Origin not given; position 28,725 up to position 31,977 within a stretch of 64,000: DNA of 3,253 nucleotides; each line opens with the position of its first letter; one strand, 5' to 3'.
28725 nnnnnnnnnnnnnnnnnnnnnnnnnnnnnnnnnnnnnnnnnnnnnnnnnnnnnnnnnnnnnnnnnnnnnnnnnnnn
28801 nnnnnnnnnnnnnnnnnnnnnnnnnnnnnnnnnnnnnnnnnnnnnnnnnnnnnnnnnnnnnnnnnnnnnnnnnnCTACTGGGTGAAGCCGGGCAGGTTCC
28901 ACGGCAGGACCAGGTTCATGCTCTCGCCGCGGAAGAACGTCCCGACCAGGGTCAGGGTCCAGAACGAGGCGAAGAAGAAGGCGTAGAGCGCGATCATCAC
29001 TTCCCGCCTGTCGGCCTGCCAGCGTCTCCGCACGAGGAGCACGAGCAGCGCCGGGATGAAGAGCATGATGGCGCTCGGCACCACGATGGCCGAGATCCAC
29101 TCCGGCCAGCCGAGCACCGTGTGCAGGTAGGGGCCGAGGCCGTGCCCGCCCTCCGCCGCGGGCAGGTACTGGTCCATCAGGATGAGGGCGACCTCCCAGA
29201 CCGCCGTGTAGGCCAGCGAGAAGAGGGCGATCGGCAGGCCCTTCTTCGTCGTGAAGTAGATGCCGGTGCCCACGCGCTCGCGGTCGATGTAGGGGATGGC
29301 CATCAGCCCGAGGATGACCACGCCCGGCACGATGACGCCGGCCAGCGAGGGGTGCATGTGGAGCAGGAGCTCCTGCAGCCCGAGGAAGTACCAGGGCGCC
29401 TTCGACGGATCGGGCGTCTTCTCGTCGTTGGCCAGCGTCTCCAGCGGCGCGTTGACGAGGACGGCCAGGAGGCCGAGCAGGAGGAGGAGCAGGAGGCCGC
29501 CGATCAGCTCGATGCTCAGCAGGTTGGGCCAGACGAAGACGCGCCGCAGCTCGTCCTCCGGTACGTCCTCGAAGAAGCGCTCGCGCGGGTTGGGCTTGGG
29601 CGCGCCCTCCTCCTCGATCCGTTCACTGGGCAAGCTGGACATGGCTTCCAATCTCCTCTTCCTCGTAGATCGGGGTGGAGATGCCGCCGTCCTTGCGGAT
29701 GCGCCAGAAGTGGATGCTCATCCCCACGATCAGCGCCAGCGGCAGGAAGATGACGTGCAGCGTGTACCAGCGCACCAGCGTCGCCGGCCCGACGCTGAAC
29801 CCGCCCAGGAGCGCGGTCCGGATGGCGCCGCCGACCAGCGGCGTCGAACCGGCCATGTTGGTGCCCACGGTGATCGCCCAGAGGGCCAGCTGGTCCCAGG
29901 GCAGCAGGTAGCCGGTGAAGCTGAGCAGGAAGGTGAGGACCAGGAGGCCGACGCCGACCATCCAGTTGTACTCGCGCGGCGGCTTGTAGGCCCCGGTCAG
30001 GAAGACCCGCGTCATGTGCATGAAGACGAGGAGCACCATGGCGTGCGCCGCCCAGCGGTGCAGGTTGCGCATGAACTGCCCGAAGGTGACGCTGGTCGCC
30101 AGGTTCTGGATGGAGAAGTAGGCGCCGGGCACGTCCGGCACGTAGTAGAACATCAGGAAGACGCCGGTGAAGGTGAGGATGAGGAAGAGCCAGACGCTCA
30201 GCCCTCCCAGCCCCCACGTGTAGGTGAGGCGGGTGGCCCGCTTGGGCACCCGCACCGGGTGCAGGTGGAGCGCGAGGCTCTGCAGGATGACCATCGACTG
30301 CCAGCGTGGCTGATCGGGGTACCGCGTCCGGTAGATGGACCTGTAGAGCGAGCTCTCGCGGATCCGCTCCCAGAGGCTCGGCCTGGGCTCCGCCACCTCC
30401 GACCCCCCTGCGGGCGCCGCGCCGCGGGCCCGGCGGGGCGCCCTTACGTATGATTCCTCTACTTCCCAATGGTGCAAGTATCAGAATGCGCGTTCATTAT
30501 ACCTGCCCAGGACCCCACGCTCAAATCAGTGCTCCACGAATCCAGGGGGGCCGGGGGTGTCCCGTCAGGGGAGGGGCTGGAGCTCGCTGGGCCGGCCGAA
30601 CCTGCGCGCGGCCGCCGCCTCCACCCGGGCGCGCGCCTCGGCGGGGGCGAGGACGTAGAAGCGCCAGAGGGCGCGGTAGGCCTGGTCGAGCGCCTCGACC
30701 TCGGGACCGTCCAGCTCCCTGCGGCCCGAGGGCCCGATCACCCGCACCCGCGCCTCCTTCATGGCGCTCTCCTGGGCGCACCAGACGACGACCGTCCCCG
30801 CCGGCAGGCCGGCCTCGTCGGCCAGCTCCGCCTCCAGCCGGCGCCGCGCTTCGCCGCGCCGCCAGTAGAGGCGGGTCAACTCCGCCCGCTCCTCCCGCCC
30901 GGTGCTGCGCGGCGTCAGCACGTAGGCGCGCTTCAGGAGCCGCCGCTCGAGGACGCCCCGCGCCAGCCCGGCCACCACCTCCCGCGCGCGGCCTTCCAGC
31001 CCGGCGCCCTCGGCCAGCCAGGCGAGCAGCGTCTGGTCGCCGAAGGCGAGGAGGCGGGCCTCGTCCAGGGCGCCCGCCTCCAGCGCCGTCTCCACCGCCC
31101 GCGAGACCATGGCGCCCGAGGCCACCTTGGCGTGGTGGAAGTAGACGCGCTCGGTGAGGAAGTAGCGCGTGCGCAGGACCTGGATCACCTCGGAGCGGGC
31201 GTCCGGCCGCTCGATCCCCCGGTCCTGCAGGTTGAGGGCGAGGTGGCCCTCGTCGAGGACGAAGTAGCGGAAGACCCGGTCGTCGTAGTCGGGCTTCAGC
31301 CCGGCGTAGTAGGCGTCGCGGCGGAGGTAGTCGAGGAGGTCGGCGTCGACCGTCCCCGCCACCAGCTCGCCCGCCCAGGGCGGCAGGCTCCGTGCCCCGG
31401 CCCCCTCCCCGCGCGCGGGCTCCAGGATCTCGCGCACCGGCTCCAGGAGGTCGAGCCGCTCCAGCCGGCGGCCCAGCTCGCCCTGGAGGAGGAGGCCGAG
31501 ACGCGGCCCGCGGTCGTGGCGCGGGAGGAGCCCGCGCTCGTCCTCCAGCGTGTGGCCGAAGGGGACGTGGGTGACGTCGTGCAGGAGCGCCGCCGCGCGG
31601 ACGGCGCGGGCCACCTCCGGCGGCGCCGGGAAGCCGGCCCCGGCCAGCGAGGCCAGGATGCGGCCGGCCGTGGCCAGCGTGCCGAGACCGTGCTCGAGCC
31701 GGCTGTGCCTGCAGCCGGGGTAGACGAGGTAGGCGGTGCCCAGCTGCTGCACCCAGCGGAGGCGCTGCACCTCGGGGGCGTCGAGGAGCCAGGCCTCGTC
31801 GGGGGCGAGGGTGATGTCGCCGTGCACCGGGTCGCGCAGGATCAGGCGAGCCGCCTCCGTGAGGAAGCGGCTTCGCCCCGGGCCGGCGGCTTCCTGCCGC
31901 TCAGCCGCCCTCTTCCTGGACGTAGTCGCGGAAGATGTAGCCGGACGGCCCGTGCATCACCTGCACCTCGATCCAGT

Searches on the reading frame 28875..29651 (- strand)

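Call 18: search_protein_families(library=pfam, proteins=[window:28875-29651:-], max_evalue=0.001)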
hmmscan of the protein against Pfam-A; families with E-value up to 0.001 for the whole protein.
window:28875-29651:- (258 aa): 1 family
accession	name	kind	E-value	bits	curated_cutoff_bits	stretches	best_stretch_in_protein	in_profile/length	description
PF00032.22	Cytochrom_B_C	-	6.2e-08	33.2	20.7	1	74-139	2-67/102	Cytochrome b(C-terminal)/b6/petD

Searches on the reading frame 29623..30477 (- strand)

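Call 18: search_protein_families(library=pfam, proteins=[window:29623-30477:-], max_evalue=0.001)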
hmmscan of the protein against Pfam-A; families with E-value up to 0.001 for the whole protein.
window:29623-30477:- (284 aa): 3 families
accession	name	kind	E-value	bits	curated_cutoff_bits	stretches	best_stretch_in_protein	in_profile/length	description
PF00033.24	Cytochrome_B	-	6.4e-45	153.8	27.2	1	82-263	8-188/189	Cytochrome b/b6/petB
PF13631.11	Cytochrom_B_N_2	-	6e-37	127.6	27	1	146-269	2-125/169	Cytochrome b(N-terminal)/b6/petB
PF14358.11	DUF4405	-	2e-06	28.7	26.7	1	94-155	6-62/66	Domain of unknown function (DUF4405)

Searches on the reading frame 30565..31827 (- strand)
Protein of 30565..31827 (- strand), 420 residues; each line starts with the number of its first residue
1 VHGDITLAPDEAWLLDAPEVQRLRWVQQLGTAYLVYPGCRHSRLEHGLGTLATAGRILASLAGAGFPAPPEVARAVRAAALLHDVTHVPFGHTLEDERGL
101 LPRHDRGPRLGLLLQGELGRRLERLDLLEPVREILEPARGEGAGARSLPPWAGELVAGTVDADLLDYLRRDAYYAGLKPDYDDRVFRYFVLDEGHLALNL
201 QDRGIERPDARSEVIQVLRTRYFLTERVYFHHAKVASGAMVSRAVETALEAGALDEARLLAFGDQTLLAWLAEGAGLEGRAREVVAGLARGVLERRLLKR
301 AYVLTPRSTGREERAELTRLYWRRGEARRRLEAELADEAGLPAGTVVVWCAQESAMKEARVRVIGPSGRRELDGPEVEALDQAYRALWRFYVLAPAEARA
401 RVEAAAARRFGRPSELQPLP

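Call 18: search_protein_families(library=pfam, proteins=[window:30565-31827:-], max_evalue=0.001)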
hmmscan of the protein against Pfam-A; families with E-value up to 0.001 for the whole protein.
window:30565-31827:- (420 aa): 2 families
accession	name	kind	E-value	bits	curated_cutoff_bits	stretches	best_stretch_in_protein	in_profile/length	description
PF19276.4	HD_assoc_2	-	1.5e-21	77.3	23.1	1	217-410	30-211/222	HD associated region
PF01966.28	HD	-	8.2e-06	26.5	22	1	43-120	1-63/116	HD domain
